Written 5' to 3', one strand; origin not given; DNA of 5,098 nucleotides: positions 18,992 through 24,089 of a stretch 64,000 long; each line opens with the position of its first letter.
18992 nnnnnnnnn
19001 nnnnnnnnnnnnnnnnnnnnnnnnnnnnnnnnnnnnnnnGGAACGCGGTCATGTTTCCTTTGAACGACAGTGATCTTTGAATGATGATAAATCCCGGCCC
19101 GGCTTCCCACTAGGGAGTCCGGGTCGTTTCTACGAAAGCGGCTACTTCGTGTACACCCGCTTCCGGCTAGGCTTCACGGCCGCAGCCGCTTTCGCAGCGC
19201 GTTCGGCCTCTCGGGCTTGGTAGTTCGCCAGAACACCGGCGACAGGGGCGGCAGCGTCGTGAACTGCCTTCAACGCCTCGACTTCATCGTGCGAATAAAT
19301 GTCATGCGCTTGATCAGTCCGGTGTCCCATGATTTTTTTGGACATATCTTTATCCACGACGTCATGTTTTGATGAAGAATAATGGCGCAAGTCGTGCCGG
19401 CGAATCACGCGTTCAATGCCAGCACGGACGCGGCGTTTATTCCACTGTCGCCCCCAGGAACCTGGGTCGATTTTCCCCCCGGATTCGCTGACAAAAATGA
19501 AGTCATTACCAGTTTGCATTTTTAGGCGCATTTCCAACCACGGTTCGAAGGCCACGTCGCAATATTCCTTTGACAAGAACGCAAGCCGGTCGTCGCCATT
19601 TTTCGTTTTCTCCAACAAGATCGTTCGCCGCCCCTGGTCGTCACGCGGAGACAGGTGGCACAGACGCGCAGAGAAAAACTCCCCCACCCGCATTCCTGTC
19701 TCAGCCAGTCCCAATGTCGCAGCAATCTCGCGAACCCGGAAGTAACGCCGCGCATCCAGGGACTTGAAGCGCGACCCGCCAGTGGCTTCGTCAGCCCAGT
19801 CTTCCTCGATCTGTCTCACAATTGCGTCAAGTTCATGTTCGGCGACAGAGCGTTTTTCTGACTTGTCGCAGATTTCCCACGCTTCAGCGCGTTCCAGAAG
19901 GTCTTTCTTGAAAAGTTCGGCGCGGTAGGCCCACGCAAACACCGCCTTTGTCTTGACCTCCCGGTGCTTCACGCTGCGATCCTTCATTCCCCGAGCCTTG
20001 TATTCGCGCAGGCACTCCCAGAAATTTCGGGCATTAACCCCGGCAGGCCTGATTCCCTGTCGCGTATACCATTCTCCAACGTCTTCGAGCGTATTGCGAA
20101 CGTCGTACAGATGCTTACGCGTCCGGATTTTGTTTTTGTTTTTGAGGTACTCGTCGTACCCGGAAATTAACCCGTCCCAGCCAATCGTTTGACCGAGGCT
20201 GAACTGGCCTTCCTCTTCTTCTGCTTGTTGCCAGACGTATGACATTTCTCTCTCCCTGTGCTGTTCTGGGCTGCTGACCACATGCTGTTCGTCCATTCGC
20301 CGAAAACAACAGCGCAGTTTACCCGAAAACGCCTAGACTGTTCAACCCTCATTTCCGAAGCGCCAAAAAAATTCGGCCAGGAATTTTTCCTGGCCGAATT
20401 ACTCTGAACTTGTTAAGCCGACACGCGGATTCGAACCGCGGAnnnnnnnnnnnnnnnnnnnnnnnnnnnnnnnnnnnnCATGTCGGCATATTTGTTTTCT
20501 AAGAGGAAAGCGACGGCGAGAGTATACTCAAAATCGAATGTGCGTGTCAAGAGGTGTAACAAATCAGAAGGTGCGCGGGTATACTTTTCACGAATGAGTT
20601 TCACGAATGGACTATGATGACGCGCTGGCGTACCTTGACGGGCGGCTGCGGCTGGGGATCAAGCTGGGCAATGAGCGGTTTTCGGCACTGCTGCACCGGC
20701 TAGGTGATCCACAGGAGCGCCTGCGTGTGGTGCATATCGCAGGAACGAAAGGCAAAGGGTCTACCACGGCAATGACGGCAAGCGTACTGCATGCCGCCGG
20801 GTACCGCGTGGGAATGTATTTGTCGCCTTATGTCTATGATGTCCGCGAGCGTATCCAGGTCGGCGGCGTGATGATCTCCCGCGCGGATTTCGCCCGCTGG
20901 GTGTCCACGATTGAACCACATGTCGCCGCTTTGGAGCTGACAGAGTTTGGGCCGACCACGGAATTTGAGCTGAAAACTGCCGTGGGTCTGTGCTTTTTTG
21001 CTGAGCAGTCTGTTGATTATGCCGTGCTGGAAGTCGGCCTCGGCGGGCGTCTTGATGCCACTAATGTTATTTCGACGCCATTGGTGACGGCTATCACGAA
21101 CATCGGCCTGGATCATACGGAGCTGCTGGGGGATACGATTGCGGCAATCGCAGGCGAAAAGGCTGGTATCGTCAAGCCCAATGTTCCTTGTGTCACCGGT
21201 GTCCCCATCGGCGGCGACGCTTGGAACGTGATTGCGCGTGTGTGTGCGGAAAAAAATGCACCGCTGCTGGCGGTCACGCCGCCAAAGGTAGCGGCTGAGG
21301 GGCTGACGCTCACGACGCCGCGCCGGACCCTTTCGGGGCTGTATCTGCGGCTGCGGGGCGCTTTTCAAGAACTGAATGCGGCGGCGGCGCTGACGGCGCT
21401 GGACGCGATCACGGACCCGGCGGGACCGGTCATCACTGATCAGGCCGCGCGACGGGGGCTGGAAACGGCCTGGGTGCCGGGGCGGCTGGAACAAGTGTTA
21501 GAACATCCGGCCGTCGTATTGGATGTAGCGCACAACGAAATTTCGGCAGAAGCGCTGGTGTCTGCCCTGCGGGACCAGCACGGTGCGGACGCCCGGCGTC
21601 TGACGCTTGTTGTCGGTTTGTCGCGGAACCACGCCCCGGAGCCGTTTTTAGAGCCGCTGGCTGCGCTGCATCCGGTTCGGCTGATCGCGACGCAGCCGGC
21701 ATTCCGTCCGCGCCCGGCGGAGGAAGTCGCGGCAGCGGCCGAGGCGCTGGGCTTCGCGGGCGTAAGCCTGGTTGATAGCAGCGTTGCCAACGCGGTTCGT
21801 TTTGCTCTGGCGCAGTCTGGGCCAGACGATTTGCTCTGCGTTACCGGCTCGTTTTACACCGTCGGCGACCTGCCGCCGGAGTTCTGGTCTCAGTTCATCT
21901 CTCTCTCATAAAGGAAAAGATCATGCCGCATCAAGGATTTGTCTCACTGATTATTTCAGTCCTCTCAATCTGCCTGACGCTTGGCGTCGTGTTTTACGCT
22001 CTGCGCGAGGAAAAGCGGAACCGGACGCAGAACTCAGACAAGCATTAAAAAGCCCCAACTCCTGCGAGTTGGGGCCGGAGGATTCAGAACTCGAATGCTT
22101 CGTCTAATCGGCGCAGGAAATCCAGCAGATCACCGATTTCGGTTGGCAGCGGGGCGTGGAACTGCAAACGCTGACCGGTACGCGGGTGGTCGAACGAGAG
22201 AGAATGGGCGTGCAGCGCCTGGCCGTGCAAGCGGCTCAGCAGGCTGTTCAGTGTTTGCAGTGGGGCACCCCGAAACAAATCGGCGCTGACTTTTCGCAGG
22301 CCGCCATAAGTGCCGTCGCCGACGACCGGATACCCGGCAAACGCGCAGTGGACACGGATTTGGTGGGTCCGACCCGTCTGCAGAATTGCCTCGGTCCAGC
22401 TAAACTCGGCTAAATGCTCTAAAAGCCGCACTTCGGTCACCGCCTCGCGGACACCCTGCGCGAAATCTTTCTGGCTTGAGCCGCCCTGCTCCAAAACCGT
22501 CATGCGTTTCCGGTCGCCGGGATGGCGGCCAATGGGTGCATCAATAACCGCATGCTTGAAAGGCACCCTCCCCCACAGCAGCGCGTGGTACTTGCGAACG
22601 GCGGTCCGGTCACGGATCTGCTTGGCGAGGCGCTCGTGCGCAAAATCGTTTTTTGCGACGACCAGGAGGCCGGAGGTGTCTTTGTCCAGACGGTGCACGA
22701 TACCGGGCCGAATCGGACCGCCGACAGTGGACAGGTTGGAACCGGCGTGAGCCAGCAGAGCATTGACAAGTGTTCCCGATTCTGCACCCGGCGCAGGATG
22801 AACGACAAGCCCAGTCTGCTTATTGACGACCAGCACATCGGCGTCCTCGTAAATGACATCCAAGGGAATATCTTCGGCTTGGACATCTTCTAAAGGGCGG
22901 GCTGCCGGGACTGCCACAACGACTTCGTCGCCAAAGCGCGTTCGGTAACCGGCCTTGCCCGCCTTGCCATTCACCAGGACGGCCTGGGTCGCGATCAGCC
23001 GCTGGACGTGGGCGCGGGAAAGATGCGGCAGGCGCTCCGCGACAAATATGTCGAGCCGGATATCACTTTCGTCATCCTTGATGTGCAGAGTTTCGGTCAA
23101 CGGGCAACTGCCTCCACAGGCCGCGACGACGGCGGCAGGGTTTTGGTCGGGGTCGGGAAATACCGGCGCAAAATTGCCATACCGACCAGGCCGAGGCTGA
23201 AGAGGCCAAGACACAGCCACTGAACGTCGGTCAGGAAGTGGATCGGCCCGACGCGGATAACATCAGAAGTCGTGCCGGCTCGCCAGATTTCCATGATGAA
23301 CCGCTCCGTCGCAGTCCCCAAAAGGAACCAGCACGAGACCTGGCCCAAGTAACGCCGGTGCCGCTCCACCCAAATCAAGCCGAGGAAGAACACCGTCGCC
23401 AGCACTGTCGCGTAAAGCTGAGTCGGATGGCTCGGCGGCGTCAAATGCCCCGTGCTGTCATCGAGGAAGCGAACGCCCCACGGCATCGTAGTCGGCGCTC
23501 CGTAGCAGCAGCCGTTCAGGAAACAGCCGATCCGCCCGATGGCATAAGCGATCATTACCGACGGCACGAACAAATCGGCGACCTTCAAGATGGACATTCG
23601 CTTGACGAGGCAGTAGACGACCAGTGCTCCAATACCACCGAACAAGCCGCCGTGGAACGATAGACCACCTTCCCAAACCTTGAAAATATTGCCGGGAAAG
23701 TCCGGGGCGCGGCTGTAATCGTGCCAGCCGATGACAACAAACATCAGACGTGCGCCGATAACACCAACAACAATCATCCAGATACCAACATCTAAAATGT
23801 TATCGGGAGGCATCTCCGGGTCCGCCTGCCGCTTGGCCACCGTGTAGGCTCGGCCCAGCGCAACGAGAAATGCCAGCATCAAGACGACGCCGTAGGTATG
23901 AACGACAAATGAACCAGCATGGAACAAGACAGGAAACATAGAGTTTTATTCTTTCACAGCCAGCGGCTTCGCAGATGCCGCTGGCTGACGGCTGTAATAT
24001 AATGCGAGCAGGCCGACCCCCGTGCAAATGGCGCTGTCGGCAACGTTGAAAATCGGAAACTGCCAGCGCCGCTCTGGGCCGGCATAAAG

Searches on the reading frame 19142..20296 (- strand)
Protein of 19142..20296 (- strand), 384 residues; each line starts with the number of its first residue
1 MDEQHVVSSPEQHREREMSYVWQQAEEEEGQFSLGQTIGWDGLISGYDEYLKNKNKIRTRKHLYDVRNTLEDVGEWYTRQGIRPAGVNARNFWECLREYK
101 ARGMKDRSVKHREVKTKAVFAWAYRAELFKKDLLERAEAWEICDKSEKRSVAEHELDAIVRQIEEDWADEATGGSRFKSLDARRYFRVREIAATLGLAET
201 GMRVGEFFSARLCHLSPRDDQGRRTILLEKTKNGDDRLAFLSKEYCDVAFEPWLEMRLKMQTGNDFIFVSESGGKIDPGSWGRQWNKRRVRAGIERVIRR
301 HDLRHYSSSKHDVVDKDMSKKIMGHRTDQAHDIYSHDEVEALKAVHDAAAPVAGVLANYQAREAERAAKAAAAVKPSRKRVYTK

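Call 43: search_protein_families(library=pfam, proteins=[window:19142-20296:-], max_evalue=0.0001)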
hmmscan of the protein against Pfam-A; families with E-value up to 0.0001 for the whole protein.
window:19142-20296:- (384 aa): 1 family
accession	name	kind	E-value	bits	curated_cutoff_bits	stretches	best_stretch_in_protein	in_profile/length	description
PF00589.27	Phage_integrase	-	1.2e-15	58.2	27.1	1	188-338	22-169/172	Phage integrase family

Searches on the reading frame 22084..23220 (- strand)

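Call 43: search_protein_families(library=pfam, proteins=[window:22084-23220:-], max_evalue=0.0001)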
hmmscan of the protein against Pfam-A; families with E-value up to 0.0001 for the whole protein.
window:22084-23220:- (378 aa): 2 families
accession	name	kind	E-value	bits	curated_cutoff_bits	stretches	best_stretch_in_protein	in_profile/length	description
PF00849.27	PseudoU_synth_2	-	9.9e-27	94.5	26.8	1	128-293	1-151/152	RNA pseudouridylate synthase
PF01479.30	S4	-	1e-08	35.2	22.8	1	55-100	2-48/48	S4 domain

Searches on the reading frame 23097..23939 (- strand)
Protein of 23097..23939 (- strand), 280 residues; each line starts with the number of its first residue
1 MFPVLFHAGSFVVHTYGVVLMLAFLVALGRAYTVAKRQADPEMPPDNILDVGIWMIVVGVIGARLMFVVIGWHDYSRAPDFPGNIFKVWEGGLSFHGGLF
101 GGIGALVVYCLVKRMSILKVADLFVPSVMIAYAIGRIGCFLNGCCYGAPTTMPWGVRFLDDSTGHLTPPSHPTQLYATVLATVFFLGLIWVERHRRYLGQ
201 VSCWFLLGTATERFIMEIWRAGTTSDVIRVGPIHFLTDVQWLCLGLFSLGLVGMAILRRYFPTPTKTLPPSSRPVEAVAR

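Call 43: search_protein_families(library=pfam, proteins=[window:23097-23939:-], max_evalue=0.0001)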
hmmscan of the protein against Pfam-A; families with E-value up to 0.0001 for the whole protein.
window:23097-23939:- (280 aa): 1 family
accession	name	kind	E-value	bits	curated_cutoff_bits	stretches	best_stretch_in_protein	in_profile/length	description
PF01790.23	LGT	-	3.2e-61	207.1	24.9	1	3-255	1-239/240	Prolipoprotein diacylglyceryl transferase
